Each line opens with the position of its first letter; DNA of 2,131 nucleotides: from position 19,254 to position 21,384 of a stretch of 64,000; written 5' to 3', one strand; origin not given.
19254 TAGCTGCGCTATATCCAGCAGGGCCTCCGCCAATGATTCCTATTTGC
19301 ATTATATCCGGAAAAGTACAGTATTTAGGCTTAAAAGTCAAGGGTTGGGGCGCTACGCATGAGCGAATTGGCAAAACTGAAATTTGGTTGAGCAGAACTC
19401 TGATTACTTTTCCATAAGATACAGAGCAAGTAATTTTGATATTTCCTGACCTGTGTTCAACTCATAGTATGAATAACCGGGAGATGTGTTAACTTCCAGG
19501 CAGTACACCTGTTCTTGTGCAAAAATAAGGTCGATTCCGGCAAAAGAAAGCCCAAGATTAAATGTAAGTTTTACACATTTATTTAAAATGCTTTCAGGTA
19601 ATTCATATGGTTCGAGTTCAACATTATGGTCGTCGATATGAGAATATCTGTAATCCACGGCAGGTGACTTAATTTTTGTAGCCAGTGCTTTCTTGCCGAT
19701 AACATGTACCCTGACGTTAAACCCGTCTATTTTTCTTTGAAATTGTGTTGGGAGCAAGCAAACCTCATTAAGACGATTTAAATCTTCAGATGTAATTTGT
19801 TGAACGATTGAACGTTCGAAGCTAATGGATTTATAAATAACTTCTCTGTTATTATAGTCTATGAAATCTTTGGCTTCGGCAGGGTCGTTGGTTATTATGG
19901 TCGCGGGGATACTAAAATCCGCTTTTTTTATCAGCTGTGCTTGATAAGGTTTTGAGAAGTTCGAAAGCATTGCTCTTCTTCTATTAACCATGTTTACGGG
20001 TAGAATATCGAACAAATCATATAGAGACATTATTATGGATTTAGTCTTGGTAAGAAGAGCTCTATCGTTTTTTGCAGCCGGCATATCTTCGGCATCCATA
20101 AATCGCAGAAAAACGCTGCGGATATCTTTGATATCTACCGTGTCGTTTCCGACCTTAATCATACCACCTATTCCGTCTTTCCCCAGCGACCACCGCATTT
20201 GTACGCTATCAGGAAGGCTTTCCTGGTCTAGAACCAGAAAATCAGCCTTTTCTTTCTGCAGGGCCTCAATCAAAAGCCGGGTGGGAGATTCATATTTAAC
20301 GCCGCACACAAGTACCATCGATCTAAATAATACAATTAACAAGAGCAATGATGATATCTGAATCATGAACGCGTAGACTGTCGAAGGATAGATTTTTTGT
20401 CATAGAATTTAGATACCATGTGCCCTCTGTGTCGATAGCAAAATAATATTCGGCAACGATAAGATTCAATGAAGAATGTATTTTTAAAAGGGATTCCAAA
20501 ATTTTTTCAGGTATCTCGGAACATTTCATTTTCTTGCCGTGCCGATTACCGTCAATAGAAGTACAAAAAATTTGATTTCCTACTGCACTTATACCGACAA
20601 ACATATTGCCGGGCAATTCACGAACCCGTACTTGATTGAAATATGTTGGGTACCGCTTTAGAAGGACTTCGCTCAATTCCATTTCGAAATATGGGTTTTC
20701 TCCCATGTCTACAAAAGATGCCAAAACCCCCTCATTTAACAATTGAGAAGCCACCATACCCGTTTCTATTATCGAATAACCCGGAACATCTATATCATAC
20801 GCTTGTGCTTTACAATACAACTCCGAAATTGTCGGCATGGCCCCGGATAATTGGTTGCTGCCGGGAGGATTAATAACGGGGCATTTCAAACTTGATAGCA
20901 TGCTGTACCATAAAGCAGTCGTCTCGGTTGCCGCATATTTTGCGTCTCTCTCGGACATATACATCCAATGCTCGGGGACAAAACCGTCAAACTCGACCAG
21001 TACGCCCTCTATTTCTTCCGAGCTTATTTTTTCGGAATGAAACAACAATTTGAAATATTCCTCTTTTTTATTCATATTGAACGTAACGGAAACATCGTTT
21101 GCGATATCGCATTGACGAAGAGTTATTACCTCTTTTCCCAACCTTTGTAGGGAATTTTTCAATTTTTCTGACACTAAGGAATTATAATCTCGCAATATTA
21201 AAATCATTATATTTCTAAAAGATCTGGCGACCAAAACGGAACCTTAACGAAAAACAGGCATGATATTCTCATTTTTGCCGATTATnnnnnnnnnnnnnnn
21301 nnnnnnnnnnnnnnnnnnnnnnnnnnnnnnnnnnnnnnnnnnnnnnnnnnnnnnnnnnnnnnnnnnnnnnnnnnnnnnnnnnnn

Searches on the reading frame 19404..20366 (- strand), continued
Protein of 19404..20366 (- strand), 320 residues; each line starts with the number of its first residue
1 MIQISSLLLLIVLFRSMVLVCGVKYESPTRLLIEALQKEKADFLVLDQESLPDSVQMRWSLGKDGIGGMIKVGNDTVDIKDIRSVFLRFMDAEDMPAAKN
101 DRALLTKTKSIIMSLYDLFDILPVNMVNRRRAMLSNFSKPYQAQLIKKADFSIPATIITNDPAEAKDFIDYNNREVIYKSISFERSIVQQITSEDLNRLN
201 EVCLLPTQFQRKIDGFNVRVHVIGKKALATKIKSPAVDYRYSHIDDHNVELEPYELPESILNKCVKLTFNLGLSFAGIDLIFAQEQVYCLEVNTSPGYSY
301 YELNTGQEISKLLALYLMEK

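Call 89: search_protein_families(library=pfam, proteins=[L095:3299-5284:+, L121:3051-5165:+, L142:631-2631:+, L150:3244-5172:+, L135:1437-3461:+, L160:49-2106:+, L170:3106-5022:+, L124:3010-4998:+, L127:656-2686:+, L098:3940-5253:+], max_evalue=0.01)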
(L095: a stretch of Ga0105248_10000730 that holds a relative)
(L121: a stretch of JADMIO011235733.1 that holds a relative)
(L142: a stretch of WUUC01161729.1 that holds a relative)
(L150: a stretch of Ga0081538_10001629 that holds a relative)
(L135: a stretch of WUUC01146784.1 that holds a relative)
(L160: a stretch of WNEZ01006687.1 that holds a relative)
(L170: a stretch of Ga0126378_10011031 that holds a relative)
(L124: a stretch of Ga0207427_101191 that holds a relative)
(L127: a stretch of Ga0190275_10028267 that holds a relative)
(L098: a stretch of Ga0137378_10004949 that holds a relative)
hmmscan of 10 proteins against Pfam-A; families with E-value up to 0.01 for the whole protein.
L095:3299-5284:+ (662 aa): 1 family
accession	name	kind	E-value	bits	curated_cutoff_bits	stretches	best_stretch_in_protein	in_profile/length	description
PF00082.27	Peptidase_S8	-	1.2e-10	41.6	21.8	1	224-479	53-274/288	Subtilase family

L121:3051-5165:+ (705 aa): 1 family
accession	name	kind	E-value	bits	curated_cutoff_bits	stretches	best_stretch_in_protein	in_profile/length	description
PF00082.27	Peptidase_S8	-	8.7e-14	51.9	21.8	1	257-509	49-273/288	Subtilase family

L142:631-2631:+ (667 aa): 1 family
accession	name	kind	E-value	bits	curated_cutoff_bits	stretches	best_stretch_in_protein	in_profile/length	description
PF00082.27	Peptidase_S8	-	2.6e-15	56.9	21.8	1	219-480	45-274/288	Subtilase family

L150:3244-5172:+ (643 aa): 1 family
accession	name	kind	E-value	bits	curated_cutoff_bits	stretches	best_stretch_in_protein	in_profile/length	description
PF00082.27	Peptidase_S8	-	6.8e-13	49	21.8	1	218-473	43-273/288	Subtilase family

L135:1437-3461:+ (675 aa): 1 family
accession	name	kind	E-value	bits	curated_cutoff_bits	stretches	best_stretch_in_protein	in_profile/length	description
PF00082.27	Peptidase_S8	-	1.1e-12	48.3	21.8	1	224-474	51-273/288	Subtilase family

L160:49-2106:+ (686 aa): 1 family
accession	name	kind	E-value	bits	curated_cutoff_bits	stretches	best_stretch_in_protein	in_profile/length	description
PF00082.27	Peptidase_S8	-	1.9e-06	27.9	21.8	1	266-492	51-273/288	Subtilase family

L170:3106-5022:+ (639 aa): 1 family
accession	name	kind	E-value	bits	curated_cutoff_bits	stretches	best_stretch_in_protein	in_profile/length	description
PF05547.17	Peptidase_M6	-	1.1e-25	90.9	22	1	123-321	44-279/294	Immune inhibitor A peptidase M6, catalytic domain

L124:3010-4998:+ (663 aa): 3 families
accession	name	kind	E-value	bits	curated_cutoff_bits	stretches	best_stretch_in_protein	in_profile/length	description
PF25819.1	Nal1_C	-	0.00037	20.2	26.1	1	250-339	129-210/268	Nal1 C-terminal domain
PF05579.19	Peptidase_S32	-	0.00075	19.2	24.7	1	327-360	203-236/297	Equine arteritis virus serine endopeptidase S32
PF13365.12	Trypsin_2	-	0.0036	18.5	27.6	1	184-348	3-144/144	Trypsin-like peptidase domain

L127:656-2686:+ (677 aa): 4 families
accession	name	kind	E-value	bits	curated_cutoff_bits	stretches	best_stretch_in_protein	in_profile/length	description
PF25819.1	Nal1_C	-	2.4e-05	24.1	26.1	1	216-307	130-213/268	Nal1 C-terminal domain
PF25608.1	NAL1_N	-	0.00027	21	27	1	30-92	8-68/80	NARROW LEAF 1 N-terminal domain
PF00949.27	Peptidase_S7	-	0.0044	17.3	20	0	295-321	94-120/131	Peptidase S7, Flavivirus NS3 serine protease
PF05579.19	Peptidase_S32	-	0.0044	16.7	24.7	1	289-340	200-251/297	Equine arteritis virus serine endopeptidase S32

L098:3940-5253:+ (438 aa): 1 family
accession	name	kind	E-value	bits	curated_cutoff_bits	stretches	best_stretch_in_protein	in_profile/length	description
PF00264.25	Tyrosinase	-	2.5e-38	133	22.6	1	53-247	3-213/214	Common central domain of tyrosinase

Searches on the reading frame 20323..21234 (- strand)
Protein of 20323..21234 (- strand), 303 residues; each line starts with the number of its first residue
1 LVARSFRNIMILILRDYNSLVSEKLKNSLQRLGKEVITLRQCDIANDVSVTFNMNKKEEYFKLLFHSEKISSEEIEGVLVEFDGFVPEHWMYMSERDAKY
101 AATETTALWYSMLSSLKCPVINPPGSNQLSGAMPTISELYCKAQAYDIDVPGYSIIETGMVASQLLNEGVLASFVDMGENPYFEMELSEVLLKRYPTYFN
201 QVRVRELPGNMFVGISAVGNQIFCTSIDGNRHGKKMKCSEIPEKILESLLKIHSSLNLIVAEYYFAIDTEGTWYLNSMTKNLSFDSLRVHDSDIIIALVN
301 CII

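Call 3: search_protein_families(library=pfam, proteins=[window:20323-21234:-], max_evalue=1)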
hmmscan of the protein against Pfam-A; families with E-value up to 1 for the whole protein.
window:20323-21234:- (303 aa): 1 family
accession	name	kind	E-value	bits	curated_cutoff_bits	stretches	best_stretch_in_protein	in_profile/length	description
PF21068.3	ATPgraspMvdD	-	0.078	13.5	27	1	24-123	16-116/121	MvdD pre-ATP grasp domain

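Call 4: search_protein_families(library=ncbifam, proteins=[window:20323-21234:-], max_evalue=1)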
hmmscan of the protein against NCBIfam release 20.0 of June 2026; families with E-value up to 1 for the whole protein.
window:20323-21234:- (303 aa): 2 families
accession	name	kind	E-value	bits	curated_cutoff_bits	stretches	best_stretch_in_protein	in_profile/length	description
TIGR04187.1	GRASP_SAV_5884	subfamily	0.00025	20.4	350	1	215-278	212-286/312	ATP-grasp ribosomal peptide maturase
NF004748.0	PRK06079.1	equivalog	0.026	13.7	362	1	22-58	42-78/252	enoyl-ACP reductase FabI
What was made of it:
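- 20323..21234 (-): GraspA: a full-length but catalytically dead ATP-grasp paralogue, 303 aa. Pfam and NCBIfam give only faint hits (calls 3, 4).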

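Call 48: list_cluster_members(proteins=[P0001, P0051, window:20323-21234:-, window:19404-20366:-])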
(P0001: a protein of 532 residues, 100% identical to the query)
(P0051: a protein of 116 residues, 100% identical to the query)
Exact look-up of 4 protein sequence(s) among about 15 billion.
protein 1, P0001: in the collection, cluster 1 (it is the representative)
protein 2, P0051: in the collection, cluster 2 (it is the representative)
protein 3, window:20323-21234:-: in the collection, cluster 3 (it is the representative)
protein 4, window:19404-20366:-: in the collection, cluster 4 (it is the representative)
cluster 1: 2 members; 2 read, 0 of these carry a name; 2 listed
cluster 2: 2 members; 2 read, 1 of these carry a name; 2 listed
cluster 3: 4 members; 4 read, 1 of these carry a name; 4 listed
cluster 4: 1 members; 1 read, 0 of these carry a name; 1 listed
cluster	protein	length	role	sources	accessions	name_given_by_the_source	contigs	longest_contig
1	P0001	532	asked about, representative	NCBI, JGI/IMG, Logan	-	-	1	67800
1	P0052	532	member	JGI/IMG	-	-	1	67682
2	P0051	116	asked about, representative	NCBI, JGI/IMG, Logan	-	-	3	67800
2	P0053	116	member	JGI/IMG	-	hypothetical protein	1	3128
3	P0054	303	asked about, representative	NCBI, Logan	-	-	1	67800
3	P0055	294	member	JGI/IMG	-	hypothetical protein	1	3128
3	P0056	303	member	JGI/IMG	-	-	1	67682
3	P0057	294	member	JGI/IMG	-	-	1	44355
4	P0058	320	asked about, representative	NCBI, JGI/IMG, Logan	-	-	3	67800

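Call 52: search_solved_structures(query=window:20323-21234:-, max_evalue=1, show_alignments=1)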
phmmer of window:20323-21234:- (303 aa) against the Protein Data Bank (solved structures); distinct sequences matched with E-value up to 1: 1.
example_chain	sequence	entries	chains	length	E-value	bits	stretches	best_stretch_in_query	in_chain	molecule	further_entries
7xli_A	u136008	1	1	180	0.72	12.7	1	45-120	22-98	Iron-regulated surface determinant protein B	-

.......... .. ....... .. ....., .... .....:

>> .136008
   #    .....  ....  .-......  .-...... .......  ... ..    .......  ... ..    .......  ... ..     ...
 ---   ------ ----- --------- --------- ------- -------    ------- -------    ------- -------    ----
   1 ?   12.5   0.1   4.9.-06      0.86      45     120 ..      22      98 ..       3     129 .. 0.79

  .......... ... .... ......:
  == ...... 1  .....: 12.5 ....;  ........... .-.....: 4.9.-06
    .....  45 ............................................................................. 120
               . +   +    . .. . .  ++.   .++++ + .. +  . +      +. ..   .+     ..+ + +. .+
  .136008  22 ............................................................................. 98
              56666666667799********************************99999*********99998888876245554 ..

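Call 58: search_protein_families(library=padloc, proteins=[window:20323-21234:-], max_evalue=0.1)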
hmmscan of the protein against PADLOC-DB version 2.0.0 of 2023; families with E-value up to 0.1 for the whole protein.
window:20323-21234:- (303 aa): 0 families
